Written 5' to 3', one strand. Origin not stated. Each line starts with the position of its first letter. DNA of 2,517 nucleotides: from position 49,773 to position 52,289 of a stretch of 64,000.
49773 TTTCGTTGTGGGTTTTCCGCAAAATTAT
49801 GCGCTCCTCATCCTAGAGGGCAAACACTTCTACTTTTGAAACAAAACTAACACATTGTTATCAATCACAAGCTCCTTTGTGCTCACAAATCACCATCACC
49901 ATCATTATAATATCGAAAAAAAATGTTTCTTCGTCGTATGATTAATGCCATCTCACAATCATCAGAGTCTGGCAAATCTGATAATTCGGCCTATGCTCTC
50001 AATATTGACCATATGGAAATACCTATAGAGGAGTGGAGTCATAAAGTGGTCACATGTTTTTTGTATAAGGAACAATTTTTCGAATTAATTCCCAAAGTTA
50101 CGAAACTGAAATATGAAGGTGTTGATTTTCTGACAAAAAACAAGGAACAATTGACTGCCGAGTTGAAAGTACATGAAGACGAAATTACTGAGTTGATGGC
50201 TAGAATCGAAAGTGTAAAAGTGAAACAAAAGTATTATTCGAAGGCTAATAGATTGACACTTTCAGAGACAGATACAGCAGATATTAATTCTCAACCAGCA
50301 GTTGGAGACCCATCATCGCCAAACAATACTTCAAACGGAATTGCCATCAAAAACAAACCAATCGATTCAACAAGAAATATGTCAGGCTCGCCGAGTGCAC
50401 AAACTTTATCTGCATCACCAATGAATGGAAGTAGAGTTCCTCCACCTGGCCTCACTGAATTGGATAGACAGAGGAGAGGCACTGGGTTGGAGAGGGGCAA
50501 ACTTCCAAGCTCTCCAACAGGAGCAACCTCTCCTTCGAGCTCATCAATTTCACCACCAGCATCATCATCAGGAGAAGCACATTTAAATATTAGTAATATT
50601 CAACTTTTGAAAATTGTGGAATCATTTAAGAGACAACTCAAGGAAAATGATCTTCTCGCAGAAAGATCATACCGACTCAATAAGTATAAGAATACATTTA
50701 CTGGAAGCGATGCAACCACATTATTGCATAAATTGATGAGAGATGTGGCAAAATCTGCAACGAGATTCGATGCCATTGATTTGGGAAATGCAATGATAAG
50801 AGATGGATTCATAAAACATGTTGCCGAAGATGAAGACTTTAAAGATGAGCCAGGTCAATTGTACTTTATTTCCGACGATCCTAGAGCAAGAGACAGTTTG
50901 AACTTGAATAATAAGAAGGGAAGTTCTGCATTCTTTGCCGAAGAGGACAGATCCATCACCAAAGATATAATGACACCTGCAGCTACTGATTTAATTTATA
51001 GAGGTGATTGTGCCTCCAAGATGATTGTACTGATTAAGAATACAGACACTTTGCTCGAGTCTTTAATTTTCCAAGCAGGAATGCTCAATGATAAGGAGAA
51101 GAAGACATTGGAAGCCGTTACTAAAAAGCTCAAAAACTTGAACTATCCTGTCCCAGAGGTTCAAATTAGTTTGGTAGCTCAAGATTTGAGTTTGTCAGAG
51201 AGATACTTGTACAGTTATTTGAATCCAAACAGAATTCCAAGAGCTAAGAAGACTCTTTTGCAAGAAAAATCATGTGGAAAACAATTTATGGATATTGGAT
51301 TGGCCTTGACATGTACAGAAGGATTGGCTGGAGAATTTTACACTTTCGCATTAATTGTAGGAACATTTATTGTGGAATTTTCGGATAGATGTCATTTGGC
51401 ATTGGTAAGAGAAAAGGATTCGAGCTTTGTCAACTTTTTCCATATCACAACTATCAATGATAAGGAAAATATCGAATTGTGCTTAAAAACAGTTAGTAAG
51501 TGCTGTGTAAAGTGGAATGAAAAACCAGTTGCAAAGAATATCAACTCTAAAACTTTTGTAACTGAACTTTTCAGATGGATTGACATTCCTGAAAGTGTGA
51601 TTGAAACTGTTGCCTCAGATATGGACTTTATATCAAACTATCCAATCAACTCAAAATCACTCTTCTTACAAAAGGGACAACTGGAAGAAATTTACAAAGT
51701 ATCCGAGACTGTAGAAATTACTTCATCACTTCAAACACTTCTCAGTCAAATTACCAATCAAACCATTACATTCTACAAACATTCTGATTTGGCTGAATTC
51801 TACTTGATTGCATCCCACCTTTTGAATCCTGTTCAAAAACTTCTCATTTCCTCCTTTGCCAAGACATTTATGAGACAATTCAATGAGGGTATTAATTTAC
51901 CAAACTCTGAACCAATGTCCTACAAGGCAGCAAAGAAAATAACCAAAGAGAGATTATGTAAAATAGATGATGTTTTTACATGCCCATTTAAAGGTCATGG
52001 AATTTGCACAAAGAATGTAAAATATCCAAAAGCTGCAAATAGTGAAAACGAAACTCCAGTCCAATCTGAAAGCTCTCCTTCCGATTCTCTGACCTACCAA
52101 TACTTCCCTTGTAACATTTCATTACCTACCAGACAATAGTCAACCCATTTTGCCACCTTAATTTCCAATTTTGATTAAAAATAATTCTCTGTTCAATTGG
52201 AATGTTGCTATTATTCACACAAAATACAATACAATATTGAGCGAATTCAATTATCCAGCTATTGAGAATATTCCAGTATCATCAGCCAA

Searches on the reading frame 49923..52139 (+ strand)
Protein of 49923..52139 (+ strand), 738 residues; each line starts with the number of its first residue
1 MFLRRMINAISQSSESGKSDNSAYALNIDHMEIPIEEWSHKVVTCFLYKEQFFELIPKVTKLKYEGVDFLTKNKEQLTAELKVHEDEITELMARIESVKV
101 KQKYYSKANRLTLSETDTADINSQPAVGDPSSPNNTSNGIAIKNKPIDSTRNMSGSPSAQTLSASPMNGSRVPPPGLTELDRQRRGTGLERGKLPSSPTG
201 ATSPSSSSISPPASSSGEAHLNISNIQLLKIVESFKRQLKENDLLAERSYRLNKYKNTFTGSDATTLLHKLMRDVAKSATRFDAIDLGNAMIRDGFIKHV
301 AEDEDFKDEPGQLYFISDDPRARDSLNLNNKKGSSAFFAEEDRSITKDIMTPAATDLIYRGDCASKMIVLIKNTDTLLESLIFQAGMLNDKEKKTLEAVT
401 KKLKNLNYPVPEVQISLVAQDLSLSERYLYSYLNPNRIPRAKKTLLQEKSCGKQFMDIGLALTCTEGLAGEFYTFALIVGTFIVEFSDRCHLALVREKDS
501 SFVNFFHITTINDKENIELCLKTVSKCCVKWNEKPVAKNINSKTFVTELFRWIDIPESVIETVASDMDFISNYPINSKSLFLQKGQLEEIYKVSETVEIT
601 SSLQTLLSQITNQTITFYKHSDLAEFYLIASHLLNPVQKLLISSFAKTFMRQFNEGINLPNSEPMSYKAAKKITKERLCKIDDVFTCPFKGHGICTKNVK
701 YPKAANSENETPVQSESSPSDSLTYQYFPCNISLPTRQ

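Call 29: search_protein_families(library=pfam, proteins=[window:49923-52139:+])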
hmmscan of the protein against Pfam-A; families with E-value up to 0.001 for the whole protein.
window:49923-52139:+ (738 aa): 1 family
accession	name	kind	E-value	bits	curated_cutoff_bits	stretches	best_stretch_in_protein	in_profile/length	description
PF00610.27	DEP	-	4e-13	49.5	32.7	1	245-314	4-70/72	Domain found in Dishevelled, Egl-10, and Pleckstrin (DEP)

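Call 41: list_cluster_members(proteins=[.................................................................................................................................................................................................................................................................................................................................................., window:49923-52136:+, window:54207-55415:-, P0176, P0179, P0152, P0142, P0159, P0132, P0184])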
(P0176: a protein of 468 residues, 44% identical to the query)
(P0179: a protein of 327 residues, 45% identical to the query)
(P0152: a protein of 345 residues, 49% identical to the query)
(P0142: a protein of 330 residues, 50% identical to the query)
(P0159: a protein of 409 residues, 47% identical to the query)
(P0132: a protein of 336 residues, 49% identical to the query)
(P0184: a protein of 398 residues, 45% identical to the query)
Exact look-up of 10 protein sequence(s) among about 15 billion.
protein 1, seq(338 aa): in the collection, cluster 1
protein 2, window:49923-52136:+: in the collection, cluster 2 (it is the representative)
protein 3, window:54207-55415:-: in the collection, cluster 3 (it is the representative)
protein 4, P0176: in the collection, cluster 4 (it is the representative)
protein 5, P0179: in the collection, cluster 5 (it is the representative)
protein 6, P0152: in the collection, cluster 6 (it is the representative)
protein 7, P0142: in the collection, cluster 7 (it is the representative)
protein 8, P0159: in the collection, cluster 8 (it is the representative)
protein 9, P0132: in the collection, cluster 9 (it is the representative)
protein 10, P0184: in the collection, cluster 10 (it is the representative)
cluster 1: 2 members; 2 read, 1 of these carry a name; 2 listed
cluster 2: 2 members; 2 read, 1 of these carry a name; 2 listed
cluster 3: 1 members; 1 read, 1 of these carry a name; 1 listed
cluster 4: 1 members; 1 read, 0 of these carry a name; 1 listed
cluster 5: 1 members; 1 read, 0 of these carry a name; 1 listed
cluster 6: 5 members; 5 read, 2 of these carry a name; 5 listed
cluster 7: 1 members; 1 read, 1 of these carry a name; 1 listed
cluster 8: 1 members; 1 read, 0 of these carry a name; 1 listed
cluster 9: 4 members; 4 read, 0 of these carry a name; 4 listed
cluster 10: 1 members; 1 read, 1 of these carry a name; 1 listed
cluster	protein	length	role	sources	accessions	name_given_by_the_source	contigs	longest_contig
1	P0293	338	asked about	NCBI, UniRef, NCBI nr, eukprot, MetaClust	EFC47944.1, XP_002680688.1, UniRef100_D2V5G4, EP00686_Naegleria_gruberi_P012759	D-lactate dehydrogenase [Naegleria gruberi] | D-lactate dehydrogenase n=1 Tax=Naegleria gruberi TaxID=5762 RepID=D2V5G4_NAEGR | XP_002680688.1 D-lactate dehydrogenase [Naegleria gruberi strain NEG-M]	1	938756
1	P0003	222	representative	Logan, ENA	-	-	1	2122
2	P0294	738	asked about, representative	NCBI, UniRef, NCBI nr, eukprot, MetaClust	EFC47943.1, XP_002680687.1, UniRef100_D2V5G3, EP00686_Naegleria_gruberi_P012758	predicted protein [Naegleria gruberi] | Predicted protein n=1 Tax=Naegleria gruberi TaxID=5762 RepID=D2V5G3_NAEGR | uncharacterized protein NAEGRDRAFT_46676 [Naegleria gruberi]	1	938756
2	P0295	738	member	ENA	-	-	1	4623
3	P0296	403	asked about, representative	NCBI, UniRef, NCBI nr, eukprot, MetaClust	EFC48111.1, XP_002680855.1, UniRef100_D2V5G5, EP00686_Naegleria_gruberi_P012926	predicted protein [Naegleria gruberi] | Predicted protein n=1 Tax=Naegleria gruberi TaxID=5762 RepID=D2V5G5_NAEGR | uncharacterized protein NAEGRDRAFT_63814 [Naegleria gruberi]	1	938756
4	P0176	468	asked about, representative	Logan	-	-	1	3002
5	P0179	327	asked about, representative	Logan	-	-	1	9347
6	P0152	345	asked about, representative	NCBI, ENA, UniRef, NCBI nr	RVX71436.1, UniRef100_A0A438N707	hypothetical protein B0A52_05008 [Exophiala mesophila] | D-lactate dehydrogenase n=1 Tax=Exophiala mesophila TaxID=212818 RepID=A0A438N707_EXOME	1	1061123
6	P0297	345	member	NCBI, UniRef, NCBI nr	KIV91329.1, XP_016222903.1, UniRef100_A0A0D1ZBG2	hypothetical protein PV10_05879 [Exophiala mesophila] | D-lactate dehydrogenase n=1 Tax=Exophiala mesophila TaxID=212818 RepID=A0A0D1ZBG2_EXOME | uncharacterized protein PV10_05879 [Exophiala mesophila]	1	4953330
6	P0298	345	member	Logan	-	-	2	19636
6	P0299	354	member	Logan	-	-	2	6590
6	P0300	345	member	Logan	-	-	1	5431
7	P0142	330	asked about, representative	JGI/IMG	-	D-lactate dehydrogenase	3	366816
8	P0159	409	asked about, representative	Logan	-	-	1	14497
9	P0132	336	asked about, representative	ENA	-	-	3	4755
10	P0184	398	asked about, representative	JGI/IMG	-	D-lactate dehydrogenase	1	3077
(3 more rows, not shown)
